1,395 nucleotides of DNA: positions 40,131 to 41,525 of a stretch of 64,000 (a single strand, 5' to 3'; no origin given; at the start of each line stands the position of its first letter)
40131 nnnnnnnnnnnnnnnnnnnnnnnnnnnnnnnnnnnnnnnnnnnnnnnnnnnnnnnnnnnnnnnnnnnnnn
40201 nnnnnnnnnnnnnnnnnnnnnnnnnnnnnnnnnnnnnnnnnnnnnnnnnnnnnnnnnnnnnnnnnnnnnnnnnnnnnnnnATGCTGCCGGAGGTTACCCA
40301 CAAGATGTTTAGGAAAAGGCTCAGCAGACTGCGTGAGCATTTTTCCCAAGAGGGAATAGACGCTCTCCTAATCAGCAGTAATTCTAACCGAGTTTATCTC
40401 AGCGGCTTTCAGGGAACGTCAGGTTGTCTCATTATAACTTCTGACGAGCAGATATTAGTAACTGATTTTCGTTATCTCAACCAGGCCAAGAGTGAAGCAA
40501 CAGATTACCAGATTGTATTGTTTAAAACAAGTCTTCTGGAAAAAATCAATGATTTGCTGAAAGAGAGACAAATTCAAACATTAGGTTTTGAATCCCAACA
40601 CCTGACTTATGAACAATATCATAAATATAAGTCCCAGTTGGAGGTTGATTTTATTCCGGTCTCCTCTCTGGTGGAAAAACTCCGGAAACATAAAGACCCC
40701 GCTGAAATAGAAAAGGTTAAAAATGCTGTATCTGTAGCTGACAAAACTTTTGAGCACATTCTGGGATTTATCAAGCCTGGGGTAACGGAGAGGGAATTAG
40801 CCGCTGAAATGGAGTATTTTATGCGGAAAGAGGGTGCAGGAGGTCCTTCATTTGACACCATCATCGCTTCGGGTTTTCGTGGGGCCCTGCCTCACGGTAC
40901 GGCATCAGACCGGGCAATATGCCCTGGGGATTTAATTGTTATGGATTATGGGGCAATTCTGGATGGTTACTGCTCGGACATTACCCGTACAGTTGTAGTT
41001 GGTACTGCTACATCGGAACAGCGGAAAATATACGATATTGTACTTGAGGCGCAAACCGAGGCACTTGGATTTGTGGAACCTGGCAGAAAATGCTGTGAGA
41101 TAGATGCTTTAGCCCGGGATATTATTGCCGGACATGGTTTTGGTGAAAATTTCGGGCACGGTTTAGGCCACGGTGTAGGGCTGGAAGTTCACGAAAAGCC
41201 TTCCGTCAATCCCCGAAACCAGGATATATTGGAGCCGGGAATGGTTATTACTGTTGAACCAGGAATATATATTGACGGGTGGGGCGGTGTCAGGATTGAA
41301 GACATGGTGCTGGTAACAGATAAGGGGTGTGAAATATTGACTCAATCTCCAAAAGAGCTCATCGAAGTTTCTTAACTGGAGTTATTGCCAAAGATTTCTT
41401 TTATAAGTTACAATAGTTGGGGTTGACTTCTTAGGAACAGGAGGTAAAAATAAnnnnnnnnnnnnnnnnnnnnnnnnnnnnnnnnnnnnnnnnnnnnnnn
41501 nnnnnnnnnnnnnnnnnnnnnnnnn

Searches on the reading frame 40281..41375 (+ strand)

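Call 53: search_protein_families(library=pfam, proteins=[window:40281-41375:+], max_evalue=0.00001)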
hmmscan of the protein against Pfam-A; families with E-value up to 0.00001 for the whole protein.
window:40281-41375:+ (364 aa): 2 families
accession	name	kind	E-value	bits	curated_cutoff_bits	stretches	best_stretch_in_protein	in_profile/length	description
PF00557.29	Peptidase_M24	-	3.8e-79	265.7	23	1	144-347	1-208/208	Metallopeptidase family M24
PF01321.24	Creatinase_N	-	2.1e-32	112.8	22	1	13-136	1-127/128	Creatinase/Prolidase N-terminal domain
